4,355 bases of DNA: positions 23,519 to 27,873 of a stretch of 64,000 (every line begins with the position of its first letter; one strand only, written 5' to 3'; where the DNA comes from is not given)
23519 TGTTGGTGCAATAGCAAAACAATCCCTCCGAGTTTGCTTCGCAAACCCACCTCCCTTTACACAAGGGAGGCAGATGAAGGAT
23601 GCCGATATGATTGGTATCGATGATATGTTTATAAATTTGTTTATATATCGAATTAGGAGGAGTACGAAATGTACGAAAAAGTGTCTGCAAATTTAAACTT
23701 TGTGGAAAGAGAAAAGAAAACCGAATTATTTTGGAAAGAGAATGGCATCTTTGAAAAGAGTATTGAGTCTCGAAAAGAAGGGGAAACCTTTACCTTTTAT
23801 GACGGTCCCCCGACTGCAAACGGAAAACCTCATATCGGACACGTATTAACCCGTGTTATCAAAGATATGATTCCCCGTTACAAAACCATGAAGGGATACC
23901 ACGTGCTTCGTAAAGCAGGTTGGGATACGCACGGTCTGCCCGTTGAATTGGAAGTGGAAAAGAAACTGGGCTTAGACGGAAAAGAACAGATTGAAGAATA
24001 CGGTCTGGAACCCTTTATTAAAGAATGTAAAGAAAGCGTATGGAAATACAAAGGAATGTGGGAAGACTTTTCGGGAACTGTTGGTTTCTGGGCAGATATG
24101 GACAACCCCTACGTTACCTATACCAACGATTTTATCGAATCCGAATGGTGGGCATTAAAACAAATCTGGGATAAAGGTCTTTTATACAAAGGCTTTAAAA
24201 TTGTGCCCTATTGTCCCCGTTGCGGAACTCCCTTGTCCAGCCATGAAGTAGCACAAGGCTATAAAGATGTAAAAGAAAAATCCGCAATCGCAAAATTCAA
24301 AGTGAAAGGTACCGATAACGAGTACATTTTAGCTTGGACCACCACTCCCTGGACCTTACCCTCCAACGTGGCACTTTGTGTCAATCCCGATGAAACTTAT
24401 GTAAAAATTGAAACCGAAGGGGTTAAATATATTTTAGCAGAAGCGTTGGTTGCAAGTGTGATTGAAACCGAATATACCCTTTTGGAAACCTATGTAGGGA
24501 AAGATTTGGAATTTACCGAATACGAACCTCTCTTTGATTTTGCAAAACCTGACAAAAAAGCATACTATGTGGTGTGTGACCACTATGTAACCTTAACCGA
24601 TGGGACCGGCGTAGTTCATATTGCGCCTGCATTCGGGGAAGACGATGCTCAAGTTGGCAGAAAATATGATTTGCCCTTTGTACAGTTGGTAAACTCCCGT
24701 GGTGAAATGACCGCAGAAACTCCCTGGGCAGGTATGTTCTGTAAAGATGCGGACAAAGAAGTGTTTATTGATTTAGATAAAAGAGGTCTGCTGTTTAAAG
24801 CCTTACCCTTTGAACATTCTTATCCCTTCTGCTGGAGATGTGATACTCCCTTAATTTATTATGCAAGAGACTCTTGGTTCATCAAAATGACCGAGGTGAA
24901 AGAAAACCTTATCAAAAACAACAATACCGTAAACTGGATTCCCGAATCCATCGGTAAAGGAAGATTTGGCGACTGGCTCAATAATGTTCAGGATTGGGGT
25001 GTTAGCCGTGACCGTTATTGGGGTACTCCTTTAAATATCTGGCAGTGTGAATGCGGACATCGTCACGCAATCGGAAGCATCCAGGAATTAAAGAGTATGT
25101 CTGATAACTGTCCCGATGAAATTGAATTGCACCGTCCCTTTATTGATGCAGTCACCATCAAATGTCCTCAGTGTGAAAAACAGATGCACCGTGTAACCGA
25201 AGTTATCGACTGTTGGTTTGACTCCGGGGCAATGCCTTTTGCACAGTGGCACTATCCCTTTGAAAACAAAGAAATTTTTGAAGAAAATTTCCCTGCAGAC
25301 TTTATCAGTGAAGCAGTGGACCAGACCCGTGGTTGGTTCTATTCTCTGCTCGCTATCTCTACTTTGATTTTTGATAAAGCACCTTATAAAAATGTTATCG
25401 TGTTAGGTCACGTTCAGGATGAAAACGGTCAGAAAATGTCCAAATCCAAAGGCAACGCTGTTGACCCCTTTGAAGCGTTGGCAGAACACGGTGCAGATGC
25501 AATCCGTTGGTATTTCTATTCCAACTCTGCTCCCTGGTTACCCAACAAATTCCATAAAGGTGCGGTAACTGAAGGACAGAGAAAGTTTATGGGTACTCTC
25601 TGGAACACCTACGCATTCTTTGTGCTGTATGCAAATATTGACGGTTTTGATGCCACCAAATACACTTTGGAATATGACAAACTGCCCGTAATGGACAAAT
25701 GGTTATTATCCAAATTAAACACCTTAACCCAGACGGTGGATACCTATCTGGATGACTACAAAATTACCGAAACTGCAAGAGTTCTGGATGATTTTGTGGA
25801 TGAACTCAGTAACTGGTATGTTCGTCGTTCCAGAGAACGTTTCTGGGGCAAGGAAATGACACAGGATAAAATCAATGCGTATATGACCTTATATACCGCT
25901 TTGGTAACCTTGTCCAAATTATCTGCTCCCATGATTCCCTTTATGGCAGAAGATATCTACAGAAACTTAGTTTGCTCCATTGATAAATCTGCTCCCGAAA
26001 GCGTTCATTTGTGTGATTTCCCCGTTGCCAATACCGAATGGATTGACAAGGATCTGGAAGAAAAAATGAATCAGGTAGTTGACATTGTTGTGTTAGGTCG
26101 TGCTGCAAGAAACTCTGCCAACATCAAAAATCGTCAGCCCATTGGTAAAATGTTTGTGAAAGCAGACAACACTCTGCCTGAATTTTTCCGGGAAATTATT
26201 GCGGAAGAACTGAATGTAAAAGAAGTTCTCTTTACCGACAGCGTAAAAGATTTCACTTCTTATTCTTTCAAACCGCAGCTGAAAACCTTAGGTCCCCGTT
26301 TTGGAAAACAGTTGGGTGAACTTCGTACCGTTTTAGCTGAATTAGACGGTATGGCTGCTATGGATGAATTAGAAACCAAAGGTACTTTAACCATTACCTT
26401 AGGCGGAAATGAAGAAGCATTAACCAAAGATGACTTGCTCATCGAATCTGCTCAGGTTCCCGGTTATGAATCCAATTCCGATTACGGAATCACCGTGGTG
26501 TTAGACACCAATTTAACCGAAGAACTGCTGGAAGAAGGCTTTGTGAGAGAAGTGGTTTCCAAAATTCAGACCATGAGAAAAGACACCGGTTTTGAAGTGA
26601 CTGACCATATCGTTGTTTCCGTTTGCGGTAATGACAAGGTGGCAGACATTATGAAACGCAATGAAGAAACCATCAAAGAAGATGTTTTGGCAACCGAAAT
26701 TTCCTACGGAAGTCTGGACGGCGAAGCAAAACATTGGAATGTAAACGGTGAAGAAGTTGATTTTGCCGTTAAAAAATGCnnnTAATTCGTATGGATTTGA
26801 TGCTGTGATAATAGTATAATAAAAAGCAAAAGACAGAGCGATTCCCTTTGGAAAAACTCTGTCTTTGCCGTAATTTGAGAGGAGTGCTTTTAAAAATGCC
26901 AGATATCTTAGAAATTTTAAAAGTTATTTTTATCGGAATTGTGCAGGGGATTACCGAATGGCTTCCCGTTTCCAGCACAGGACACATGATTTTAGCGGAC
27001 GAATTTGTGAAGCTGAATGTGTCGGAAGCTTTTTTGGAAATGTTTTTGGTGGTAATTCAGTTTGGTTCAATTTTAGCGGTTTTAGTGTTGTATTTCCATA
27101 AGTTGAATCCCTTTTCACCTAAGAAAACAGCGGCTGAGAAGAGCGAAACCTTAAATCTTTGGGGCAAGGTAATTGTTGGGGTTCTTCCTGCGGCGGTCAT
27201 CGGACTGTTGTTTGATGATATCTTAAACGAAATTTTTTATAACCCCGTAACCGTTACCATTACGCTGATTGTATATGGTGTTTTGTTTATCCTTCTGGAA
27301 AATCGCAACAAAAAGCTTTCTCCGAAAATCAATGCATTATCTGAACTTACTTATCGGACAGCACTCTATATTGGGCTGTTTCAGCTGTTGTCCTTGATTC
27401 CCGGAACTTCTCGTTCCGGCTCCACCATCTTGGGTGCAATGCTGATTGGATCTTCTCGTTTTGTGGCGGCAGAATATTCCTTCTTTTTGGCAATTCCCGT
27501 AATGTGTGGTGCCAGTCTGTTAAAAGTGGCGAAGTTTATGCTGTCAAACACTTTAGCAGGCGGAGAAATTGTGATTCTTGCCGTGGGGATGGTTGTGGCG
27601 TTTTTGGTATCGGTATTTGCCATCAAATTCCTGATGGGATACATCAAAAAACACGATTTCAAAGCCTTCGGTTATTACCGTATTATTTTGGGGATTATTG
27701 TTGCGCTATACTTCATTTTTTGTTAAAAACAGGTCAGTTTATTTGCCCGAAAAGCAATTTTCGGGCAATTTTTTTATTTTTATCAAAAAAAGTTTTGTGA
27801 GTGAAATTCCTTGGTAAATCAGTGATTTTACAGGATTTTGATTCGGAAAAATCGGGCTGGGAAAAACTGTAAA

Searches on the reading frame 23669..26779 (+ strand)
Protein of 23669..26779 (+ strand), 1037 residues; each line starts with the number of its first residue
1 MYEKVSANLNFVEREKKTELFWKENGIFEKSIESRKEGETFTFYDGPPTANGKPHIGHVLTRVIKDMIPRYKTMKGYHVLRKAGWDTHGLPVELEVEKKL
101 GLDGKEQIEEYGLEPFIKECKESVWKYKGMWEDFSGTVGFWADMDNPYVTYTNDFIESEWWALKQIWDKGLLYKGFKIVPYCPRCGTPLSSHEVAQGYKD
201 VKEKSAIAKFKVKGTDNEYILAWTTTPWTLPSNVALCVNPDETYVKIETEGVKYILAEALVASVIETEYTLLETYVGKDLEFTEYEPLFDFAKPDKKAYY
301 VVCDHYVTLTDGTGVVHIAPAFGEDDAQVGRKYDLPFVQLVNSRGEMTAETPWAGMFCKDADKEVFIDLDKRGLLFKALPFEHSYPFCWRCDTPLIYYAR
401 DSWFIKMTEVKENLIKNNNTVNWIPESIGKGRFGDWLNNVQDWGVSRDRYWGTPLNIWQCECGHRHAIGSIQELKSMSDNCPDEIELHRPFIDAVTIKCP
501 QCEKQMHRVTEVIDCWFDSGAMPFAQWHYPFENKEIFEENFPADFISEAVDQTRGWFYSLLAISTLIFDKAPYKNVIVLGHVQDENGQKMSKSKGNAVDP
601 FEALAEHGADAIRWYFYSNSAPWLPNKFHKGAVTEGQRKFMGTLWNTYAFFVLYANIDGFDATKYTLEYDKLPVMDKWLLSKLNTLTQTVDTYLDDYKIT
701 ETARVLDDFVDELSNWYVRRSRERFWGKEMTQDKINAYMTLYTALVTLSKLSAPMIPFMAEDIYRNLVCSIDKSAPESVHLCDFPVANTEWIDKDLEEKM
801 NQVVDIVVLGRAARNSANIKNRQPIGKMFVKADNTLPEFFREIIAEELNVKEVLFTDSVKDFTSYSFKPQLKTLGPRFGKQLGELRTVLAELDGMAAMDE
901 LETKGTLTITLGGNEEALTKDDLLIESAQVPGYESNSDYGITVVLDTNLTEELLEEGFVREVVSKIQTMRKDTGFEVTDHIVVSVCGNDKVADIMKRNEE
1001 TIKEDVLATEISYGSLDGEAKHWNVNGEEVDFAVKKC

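Call 23: search_protein_families(library=pfam, proteins=[window:23669-26779:+], max_evalue=0.001)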
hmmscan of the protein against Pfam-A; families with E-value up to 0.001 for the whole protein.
window:23669-26779:+ (1037 aa): 5 families
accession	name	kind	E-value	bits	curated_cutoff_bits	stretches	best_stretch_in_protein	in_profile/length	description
PF00133.28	tRNA-synt_1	-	7.6e-131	437.1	22.7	1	21-618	5-404/414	tRNA synthetases class I (I, L, M and V)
PF19302.4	DUF5915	-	8.1e-56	189.1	27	1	842-1036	2-194/195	Domain of unknown function (DUF5915)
PF08264.19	Anticodon_1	-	5.6e-31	107.8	25.1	1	676-825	1-144/148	Anticodon-binding domain of tRNA ligase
PF09334.17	tRNA-synt_1g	-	2e-21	76.6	20.1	2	50-111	10-70/391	tRNA synthetases class I (M)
PF01406.26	tRNA-synt_1e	-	5.4e-07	29.7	27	0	562-619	227-283/301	tRNA synthetases class I (C) catalytic domain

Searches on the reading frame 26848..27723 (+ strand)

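Call 23: search_protein_families(library=pfam, proteins=[window:26848-27723:+], max_evalue=0.001)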
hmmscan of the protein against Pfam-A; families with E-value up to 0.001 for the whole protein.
window:26848-27723:+ (292 aa): 1 family
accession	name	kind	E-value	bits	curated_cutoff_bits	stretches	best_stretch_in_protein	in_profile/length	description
PF02673.24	BacA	-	1.7e-85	287.2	33.4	1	27-284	2-257/257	Bacitracin resistance protein BacA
